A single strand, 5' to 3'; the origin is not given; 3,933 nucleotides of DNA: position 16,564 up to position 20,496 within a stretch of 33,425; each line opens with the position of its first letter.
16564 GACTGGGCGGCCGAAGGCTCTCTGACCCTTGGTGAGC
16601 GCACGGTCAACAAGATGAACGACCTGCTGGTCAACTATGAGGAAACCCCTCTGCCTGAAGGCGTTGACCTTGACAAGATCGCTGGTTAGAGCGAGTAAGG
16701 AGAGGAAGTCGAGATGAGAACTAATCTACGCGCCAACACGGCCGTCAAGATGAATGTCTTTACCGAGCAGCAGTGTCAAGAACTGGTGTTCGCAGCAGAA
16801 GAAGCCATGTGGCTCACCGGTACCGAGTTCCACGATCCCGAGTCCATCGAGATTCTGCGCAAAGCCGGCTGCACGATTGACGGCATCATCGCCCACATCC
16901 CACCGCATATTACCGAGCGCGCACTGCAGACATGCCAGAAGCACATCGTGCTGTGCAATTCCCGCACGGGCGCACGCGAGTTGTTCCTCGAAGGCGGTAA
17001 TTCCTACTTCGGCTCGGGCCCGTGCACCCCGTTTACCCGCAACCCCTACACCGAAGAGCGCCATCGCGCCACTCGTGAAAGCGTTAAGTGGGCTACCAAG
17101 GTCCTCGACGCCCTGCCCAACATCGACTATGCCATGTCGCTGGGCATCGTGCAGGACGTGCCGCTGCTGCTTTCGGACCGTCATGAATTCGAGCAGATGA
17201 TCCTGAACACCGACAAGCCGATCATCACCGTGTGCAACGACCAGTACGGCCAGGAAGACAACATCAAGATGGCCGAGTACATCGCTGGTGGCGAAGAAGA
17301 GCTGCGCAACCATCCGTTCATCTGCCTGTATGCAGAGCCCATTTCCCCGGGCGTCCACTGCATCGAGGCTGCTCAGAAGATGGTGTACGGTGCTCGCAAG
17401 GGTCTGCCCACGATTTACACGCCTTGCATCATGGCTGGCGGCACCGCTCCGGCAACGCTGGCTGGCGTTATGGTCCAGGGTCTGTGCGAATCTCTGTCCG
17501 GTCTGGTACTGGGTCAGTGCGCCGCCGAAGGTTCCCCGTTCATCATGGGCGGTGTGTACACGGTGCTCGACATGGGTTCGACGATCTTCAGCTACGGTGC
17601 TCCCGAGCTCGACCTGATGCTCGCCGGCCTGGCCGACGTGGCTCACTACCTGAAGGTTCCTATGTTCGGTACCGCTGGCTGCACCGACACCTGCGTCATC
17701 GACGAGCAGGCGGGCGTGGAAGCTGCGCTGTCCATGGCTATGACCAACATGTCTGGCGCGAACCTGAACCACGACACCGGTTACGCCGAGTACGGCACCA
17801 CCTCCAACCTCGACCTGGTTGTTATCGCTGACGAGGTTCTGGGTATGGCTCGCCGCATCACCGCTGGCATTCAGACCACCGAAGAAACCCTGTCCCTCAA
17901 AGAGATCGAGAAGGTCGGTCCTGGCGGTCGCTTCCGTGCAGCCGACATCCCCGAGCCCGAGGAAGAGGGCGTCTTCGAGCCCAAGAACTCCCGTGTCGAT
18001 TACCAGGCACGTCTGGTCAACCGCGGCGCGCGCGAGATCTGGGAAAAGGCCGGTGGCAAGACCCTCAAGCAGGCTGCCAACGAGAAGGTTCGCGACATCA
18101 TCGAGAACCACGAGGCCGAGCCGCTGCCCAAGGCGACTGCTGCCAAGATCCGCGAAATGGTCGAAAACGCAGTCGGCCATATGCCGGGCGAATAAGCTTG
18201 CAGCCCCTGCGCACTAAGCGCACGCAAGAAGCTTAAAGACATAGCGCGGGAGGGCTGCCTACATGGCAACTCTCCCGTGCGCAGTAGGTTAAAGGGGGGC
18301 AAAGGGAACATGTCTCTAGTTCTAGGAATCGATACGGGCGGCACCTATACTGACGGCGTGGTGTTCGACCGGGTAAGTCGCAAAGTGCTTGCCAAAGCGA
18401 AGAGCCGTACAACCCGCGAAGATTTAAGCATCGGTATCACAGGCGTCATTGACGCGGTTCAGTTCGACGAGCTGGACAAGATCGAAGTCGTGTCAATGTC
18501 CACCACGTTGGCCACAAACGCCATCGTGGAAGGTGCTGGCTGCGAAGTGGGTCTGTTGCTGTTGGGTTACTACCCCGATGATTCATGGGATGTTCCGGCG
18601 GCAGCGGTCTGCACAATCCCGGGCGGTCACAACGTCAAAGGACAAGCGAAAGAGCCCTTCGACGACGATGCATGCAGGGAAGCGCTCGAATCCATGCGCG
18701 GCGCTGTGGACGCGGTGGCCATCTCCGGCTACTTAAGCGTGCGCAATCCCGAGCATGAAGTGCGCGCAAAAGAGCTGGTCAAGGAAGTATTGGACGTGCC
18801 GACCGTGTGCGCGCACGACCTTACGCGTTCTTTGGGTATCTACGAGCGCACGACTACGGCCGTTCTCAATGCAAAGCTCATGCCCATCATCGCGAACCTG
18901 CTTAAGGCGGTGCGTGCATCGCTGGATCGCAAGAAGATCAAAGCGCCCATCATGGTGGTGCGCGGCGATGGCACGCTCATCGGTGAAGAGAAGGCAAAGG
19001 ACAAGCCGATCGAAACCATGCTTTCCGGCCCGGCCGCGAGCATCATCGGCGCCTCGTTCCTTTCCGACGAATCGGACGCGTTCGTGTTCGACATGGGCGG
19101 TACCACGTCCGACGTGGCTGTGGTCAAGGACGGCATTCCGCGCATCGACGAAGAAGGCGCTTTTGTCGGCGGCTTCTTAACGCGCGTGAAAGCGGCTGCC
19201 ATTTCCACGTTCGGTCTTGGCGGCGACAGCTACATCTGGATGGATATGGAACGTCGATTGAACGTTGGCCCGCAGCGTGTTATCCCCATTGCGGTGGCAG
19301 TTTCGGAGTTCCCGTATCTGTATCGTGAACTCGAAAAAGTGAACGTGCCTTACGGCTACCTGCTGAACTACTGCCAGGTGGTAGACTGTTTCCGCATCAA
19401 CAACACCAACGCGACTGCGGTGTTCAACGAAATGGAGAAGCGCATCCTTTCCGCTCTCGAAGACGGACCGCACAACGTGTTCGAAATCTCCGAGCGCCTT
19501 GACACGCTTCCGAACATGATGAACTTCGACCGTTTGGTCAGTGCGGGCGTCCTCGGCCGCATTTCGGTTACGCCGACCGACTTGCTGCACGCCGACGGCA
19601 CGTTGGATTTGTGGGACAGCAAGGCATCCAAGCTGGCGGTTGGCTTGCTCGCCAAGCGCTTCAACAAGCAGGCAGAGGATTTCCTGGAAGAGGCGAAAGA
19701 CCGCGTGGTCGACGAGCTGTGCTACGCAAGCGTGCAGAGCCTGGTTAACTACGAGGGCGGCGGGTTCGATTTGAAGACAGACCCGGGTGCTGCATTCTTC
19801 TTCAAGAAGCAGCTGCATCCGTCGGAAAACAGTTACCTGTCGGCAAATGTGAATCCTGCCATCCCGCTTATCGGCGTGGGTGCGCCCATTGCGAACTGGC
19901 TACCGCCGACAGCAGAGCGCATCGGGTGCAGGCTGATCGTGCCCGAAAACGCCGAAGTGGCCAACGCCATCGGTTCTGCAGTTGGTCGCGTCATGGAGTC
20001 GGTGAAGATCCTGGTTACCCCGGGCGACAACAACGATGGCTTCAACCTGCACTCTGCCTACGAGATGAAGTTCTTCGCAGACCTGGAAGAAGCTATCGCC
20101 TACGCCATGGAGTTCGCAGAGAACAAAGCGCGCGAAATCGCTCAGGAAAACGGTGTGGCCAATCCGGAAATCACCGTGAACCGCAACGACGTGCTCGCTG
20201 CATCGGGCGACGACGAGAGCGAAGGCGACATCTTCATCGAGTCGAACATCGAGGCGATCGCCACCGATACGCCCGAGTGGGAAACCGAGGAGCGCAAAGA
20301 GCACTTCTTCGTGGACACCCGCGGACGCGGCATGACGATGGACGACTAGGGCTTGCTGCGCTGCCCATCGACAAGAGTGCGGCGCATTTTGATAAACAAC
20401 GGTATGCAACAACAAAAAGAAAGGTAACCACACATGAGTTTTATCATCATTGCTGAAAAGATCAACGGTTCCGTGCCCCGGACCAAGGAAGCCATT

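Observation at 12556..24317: Corrinoid-dependent quaternary-amine demethylation genes and a Sec-containing, pyruvoyl-type Grd component B in one co-directional cluster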

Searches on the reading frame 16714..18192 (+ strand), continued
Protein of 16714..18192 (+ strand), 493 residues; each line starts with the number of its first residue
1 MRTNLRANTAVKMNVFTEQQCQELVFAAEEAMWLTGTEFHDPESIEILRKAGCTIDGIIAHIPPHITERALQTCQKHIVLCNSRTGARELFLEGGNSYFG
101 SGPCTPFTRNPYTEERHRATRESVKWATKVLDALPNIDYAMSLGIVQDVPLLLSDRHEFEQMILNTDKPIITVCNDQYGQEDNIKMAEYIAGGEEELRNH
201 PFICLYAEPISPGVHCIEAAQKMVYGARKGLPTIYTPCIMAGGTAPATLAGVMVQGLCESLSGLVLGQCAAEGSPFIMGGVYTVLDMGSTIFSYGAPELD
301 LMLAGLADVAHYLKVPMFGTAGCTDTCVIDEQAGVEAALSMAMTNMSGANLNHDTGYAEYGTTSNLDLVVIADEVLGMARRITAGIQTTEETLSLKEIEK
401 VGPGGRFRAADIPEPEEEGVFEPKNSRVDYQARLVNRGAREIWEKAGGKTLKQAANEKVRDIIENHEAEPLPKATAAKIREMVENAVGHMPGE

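Call 54: search_solved_structures(query=L090:6261-7760:+, max_evalue=0.00001)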
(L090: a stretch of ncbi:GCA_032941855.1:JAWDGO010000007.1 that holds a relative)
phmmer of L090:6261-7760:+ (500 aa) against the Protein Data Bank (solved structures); distinct sequences matched with E-value up to 0.00001: 5.
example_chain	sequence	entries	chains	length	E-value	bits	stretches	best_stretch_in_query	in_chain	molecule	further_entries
7xcl_A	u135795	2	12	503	1.6e-48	169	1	12-492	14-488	Trimethylamine methyltransferase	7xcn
7xcm_A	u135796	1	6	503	2.3e-48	168.5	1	12-492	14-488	Trimethylamine methyltransferase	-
2qne_A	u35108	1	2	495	2.7e-43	151.8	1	15-489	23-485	Putative methyltransferase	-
9yce_A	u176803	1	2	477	3.1e-43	151.6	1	17-489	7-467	Glycine betaine methyltransferase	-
4yyc_A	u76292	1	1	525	2.1e-35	125.7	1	24-478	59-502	Putative trimethylamine methyltransferase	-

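Call 65: search_protein_families(library=ncbifam, max_evalue=1e-20, proteins=[L086:3593-4876:+])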
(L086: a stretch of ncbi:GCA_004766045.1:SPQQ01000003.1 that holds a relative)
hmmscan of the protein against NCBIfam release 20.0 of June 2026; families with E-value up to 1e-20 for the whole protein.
L086:3593-4876:+ (428 aa): 2 families
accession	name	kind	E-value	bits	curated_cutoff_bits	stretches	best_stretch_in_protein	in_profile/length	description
NF040793.1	sarcosine_GrdG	exception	6e-157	522.8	780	1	1-428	1-428/428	sarcosine reductase complex component B subunit alpha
NF053623.1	fluoroAc_FarE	equivalog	5.5e-48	163.8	675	1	3-392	5-385/419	fluoroacetate reductase subunit FarE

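Call 71: find_encoding_contigs(protein=P0123, flank=10000, max_places=2)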
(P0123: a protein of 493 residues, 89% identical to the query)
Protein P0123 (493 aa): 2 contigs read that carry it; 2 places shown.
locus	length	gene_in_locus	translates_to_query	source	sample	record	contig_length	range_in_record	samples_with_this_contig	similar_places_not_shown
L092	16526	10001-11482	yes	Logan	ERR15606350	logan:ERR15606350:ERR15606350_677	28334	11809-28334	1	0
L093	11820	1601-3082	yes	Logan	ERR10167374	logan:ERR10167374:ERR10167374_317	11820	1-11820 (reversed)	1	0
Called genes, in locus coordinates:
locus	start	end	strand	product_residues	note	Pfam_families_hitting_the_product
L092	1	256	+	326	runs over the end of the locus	PF03186:CobD_Cbib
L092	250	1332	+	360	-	PF00155:Aminotran_1_2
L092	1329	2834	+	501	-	PF01656:CbiA, PF13500:AAA_26, PF07685:GATase_3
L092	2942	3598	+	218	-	PF02570:CbiC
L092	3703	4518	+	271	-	PF02540:NAD_synthase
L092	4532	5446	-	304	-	PF10114:PocR, PF12833:HTH_18, PF00165:HTH_AraC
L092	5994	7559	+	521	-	PF02028:BCCT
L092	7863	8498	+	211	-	PF02607:B12-binding_2, PF02310:B12-binding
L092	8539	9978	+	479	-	PF06253:MTTB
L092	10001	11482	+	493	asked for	PF06253:MTTB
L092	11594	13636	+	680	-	PF05378:Hydant_A_N, PF01968:Hydantoinase_A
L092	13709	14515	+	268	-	PF00809:Pterin_bind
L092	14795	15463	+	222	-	PF07796:DUF1638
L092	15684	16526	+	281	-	?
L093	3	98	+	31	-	?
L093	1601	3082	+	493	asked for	PF06253:MTTB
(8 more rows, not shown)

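Call 72: find_encoding_contigs(protein=P0125, flank=10000, max_places=2)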
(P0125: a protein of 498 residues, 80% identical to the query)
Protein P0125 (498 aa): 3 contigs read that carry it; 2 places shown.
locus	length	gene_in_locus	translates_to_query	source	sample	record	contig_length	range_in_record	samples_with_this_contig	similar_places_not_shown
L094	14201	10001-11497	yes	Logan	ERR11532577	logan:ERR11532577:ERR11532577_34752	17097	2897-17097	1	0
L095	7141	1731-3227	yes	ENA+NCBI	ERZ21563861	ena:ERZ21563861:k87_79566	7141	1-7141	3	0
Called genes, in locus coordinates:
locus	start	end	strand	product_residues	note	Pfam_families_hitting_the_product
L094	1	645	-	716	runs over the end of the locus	PF01926:MMR_HSR1, PF02421:FeoB_N, PF17910:FeoB_Cyto, PF07670:Gate, PF07664:FeoB_C, PF07670:Gate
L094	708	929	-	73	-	PF04023:FeoA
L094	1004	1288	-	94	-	PF04023:FeoA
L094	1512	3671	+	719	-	PF01751:Toprim, PF01131:Topoisom_bac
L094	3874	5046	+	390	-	PF01808:AICARFT_IMPCHas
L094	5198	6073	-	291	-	PF10114:PocR, PF12833:HTH_18, PF00165:HTH_AraC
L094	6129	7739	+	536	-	PF02028:BCCT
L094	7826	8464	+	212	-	PF02607:B12-binding_2, PF02310:B12-binding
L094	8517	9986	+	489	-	PF06253:MTTB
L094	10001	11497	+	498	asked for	PF06253:MTTB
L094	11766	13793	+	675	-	PF05378:Hydant_A_N, PF13941:MutL (faint), PF01968:Hydantoinase_A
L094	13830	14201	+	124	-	?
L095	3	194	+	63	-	?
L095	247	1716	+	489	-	PF06253:MTTB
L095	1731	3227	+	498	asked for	PF06253:MTTB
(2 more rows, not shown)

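Call 77: find_encoding_contigs(protein=P0141, flank=10000, max_places=2)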
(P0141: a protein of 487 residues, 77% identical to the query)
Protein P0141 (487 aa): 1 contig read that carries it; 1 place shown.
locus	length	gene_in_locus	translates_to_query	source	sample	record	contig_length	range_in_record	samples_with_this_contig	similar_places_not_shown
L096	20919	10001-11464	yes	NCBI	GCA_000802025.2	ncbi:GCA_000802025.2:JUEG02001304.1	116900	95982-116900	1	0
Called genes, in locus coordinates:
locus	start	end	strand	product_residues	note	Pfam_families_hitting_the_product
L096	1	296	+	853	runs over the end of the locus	PF19364:DUF5940, PF02504:FA_synthesis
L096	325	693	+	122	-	PF28011:GrdX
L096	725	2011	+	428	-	PF09338:Gly_reductase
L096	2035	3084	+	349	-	PF07355:GRDB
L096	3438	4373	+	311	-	PF00890:FAD_binding_2 (weak), PF01266:DAO (weak), PF01946:Thi4 (weak), PF03486:HI0933_like (weak), PF07992:Pyr_redox_2, PF12831:FAD_oxidored (weak), PF13738:Pyr_redox_3, PF00070:Pyr_redox, +4 more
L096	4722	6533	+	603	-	PF00989:PAS (weak), PF13188:PAS_8 (faint), PF00158:Sigma54_activat, PF14532:Sigma54_activ_2, PF25601:AAA_lid_14, PF02954:HTH_8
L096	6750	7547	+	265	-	PF00809:Pterin_bind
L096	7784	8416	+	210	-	PF02607:B12-binding_2, PF02310:B12-binding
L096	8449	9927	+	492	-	PF06253:MTTB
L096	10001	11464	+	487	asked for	PF06253:MTTB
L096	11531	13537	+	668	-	PF05378:Hydant_A_N, PF13941:MutL (faint), PF01968:Hydantoinase_A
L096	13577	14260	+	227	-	PF02965:Met_synt_B12 (faint)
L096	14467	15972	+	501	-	PF17767:NAPRTase_N, PF02749:QRPTase_N (faint), PF17956:NAPRTase_C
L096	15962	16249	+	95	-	-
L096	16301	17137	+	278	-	PF00903:Glyoxalase (faint), PF06983:3-dmu-9_3-mt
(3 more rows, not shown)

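Call 88: find_related_loci(query=window:16714-18192:+, collection=metagenome_contigs, flank=10000)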
Query window:16714-18192:+ (493 aa) in metagenome_contigs; peptide patterns used: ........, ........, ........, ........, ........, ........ (x = any residue, [..] = any of these).
123 stretches matched a pattern; 4 encode a relative of the query (tblastn E <= 1e-3); 4 distinct loci.
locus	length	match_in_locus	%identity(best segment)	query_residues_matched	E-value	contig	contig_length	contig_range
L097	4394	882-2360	88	1-493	0e+0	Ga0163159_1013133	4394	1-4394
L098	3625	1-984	92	166-493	0e+0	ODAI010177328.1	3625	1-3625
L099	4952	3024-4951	92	2-486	5e-103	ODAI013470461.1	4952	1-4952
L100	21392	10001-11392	35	10-482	4e-91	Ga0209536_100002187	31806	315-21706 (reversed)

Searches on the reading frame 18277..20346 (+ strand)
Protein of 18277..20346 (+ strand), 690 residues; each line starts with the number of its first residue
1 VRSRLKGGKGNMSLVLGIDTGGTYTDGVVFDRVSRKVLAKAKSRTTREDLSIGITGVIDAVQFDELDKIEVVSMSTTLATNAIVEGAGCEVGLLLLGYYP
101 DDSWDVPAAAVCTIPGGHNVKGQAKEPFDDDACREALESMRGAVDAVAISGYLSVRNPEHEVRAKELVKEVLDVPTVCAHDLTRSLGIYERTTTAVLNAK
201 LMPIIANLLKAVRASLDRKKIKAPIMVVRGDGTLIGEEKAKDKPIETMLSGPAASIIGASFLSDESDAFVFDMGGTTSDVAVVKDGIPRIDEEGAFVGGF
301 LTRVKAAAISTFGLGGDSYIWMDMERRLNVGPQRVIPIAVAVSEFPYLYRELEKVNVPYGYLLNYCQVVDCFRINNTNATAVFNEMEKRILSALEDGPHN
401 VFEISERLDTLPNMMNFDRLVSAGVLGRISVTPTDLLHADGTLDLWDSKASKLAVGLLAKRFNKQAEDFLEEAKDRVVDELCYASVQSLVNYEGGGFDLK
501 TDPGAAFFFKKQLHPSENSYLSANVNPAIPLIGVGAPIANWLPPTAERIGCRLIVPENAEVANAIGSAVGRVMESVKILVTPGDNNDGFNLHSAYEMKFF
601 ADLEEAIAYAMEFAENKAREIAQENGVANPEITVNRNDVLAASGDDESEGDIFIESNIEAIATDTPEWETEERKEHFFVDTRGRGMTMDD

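Call 5: search_protein_families(library=pfam, proteins=[window:18277-20346:+])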
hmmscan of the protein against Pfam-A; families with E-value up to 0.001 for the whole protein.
window:18277-20346:+ (690 aa): 3 families
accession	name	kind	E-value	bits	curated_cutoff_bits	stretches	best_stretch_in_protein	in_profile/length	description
PF01968.24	Hydantoinase_A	-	1.6e-33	116.6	22.9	1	191-333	1-145/291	Hydantoinase/oxoprolinase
PF05378.19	Hydant_A_N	-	1.1e-30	107.1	25.2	1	16-171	2-175/176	Hydantoinase/oxoprolinase N-terminal region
PF13941.12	MutL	-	6.5e-07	28.9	27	0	16-65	2-52/450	MutL protein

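Call 7: search_protein_families(library=ncbifam, proteins=[window:18277-20346:+])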
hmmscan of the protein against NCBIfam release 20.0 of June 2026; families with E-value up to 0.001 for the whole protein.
window:18277-20346:+ (690 aa): 4 families
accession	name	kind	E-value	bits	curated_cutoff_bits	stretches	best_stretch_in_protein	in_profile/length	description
NF050156.1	CapLactmsAlpCapA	equivalog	1.7e-37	129.1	1000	2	120-333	133-350/689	caprolactamase subunit alpha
NF042975.2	AcphenoCarb_ApcC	equivalog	1.3e-22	79.8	1500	2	120-334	146-368/733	acetophenone carboxylase subunit gamma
NF042960.1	AcphenoCarb_ApcA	equivalog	2e-13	49.5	1250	1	15-297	3-299/658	acetophenone carboxylase subunit alpha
NF040745.1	accessory_GlmL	equivalog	2.5e-05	23.3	475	0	16-72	2-59/459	methylaspartate mutase accessory protein GlmL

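Call 73: search_solved_structures(query=window:18310-20346:+, max_evalue=0.01)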
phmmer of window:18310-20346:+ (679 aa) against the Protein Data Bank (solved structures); distinct sequences matched with E-value up to 0.01: 6.
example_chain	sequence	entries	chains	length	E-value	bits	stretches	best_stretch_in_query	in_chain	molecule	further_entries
6yra_A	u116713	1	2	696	1.3e-26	96.4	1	5-324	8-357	5-oxoprolinase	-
7hk5_A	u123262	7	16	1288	2.7e-22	82.1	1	111-324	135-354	N-methylhydantoinase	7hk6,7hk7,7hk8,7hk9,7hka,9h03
5l9w_B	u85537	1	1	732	1.1e-20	76.9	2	110-323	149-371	Acetophenone carboxylase gamma subunit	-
5svb_B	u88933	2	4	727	3.4e-12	48.8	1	114-323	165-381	Acetone carboxylase beta subunit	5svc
5l9w_b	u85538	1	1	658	4.3e-12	48.4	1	5-322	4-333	Acetophenone carboxylase alpha subunit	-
5m45_B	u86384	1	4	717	2.3e-11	46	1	111-323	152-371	Acetone carboxylase beta subunit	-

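Call 82: predict_structure(protein=window:18310-20346:+)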
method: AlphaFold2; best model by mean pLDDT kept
length: 679 residues; sequences in the alignment: 1
mean_pLDDT: 34.6   pTM: 0.22
mean pLDDT of the five models: 34.6, 27.7, 27.0, 26.7, 25.8
residues with pLDDT >= 90: 0; 70-90: 0; 50-70: 33; < 50: 646
segments of 3 or more residues with pLDDT < 50: 1-24, 26-592, 625-679
pLDDT, mean of each block of 10 residues (from residue 1): 39 37 47 37 40 37 34 34 29 31 31 36 42 36 33 38 33 32 32 36 33 29 30 30 26 30 29 31 28 26 25 27 25 32 32 29 30 41 40 41 37 37 35 37 39 35 31 30 32 26 23 27 30 29 33 35 30 29 31 54 61 57 49 37 41 42 41 36
secondary structure, 60 per line:
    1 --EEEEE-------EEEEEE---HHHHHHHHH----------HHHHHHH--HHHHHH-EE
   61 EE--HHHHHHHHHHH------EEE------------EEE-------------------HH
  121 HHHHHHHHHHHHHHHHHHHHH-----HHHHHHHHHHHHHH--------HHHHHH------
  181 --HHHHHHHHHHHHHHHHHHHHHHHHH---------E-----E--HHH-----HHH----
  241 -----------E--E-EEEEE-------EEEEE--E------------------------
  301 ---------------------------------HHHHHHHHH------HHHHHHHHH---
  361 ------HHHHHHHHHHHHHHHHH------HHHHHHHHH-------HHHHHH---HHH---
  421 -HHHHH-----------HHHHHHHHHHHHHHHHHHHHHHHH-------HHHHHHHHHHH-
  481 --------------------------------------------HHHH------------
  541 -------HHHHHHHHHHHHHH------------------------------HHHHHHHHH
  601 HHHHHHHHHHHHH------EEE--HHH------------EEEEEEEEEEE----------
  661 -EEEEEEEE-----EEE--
elements in order: E3-7 E15-20 H24-32 H43-49 H52-57 E59-62 H65-75 E82-84 E97-99 H119-141 H147-160 H169-174 H183-207 E257-261 E269-273 H334-342 H349-357 H367-383 H390-398 H406-411 H422-426 H438-461 H469-479 H525-528 H548-561 H592-613 E620-622 E640-650 E662-669 E675-677
